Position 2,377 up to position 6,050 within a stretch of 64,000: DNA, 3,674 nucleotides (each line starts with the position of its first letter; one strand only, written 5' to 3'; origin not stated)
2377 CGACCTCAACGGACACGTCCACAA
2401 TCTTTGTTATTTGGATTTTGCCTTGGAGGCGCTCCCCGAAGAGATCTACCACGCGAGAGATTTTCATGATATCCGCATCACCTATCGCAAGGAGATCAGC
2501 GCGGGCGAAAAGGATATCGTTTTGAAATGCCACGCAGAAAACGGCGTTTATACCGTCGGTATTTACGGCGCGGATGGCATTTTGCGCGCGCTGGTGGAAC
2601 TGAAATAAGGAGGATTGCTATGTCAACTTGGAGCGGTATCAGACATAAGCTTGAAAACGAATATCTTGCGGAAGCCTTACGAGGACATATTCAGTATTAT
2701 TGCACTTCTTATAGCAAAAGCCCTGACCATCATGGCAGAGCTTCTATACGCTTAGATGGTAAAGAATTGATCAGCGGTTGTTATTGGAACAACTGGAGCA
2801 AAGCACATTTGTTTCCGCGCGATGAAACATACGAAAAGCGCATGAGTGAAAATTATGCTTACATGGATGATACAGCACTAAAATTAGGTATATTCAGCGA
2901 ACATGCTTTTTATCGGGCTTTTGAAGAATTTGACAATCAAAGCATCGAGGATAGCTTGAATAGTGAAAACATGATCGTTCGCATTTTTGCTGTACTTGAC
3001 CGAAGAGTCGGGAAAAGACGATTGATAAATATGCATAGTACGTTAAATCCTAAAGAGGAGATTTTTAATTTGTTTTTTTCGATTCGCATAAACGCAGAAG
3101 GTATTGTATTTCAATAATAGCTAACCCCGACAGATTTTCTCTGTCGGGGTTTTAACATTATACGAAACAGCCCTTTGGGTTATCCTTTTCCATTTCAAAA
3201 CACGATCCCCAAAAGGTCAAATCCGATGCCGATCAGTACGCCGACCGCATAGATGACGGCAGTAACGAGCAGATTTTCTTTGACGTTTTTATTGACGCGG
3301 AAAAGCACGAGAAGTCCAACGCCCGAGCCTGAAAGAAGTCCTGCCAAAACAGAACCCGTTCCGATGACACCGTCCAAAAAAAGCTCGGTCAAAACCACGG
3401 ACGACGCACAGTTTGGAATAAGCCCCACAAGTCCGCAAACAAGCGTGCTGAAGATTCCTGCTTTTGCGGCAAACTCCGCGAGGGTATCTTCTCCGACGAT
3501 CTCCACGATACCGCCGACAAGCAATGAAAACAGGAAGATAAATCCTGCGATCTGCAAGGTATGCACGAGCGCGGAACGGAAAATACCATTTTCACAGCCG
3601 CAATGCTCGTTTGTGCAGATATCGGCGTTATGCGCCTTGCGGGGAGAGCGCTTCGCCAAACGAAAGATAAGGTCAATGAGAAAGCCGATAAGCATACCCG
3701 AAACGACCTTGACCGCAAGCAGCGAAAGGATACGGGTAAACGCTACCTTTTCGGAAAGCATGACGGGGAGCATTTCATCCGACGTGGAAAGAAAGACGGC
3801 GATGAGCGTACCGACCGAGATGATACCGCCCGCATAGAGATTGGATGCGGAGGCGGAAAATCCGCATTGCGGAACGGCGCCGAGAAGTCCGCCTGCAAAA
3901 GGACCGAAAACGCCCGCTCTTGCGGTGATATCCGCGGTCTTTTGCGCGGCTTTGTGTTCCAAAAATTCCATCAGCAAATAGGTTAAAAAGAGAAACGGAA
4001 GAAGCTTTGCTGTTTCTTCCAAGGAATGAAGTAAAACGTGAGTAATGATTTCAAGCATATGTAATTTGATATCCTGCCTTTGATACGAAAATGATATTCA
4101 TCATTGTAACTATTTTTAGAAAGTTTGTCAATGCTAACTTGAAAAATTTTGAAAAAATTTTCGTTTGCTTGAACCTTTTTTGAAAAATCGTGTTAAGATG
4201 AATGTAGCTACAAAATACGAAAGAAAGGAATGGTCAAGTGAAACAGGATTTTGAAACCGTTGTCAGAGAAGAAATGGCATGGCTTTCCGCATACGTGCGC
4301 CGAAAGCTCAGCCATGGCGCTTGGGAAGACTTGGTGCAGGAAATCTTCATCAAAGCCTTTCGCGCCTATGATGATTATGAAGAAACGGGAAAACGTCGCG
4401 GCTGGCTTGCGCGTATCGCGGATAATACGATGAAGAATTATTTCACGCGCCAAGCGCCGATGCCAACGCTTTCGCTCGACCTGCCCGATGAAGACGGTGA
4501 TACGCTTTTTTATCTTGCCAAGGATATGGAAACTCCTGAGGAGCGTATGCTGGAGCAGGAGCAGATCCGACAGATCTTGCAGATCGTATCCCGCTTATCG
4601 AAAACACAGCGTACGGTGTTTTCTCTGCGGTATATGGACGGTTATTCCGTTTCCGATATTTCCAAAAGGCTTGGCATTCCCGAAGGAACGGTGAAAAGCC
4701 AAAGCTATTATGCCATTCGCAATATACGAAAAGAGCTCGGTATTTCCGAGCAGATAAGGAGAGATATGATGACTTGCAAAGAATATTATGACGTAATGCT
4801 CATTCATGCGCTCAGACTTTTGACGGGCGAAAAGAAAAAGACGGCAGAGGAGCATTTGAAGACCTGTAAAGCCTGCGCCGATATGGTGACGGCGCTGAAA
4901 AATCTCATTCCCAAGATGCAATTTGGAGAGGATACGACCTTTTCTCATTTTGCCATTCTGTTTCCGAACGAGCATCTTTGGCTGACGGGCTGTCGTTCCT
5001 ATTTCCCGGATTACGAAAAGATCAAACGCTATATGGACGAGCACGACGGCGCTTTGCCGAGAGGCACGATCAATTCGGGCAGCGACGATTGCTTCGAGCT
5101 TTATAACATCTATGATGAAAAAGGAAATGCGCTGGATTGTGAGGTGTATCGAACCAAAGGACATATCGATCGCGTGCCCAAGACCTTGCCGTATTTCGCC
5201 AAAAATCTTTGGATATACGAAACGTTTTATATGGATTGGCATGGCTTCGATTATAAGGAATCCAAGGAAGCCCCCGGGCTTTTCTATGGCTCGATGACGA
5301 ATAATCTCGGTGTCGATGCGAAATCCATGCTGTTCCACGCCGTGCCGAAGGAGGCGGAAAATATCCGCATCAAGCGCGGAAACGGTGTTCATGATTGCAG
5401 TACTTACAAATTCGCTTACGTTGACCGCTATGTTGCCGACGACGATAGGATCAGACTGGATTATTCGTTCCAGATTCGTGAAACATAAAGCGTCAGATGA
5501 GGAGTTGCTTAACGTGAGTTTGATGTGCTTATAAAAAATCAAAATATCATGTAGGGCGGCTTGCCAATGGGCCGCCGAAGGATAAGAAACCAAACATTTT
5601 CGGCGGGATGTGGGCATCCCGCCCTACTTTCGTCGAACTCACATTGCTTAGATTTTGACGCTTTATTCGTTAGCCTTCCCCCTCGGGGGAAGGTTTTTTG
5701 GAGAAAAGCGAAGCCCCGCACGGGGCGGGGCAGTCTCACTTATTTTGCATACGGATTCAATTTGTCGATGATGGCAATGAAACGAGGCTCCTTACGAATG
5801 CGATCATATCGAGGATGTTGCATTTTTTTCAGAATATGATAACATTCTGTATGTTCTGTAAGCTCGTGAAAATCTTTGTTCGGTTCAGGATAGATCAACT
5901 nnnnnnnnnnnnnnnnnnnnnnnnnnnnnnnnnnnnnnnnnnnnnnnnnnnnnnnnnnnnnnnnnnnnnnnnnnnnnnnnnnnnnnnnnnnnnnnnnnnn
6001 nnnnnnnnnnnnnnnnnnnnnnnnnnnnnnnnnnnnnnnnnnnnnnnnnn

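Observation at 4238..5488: ECF sigma factor and zf-HC2 anti-sigma domain in one reading frame, with a retained internal RBS and ATG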

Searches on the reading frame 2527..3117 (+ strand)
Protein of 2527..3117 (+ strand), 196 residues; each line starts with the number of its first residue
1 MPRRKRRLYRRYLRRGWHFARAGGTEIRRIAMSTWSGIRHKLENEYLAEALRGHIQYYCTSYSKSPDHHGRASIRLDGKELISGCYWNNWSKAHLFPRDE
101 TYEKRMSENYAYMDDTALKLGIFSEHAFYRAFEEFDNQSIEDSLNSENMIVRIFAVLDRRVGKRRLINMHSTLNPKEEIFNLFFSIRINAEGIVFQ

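Call 58: search_protein_families(library=pfam, proteins=[window:2527-3117:+], max_evalue=0.001)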
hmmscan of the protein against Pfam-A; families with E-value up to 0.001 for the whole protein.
window:2527-3117:+ (196 aa): 1 family
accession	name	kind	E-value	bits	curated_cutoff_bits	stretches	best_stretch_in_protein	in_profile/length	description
PF25753.1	SF0329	-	2.9e-47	161.3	27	1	34-188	1-165/165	SF0329 protein family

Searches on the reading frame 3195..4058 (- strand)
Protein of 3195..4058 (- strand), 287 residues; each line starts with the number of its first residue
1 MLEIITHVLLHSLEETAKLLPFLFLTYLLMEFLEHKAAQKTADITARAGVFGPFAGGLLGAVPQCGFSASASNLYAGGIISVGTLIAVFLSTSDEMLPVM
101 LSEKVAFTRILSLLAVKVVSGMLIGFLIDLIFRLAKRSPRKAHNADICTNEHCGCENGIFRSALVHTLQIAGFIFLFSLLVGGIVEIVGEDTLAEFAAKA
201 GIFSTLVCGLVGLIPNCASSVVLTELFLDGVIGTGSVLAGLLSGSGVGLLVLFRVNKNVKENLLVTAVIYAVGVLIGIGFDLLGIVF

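Call 58: search_protein_families(library=pfam, proteins=[window:3195-4058:-], max_evalue=0.001)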
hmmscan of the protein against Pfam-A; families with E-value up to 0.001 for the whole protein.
window:3195-4058:- (287 aa): 1 family
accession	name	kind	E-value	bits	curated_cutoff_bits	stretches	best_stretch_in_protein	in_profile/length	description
PF11449.14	ArsP_2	-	1.2e-15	58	32.5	2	22-152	20-150/359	Putative, 10TM heavy-metal exporter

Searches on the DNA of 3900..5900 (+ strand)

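Call 59: search_rna_families(source=window, start=3900, end=5900, threshold=evalue, max_evalue=1)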
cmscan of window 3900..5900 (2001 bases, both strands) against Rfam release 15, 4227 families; matches with E-value up to 1: 1.
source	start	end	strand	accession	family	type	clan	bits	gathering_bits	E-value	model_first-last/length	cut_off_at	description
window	3900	3964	+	RF01538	TB11Cs3H1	Gene; snRNA; snoRNA; HACA-box;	-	20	50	0.53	2-72/72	5'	Trypanosomatid snoRNA TB11Cs3H1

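Call 86: search_dna_similar(query=window:4100-5720:+, collection=plasmids, mode=distant, max_rows=5)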
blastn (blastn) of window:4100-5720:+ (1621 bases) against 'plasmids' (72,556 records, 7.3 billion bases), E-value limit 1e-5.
No match.
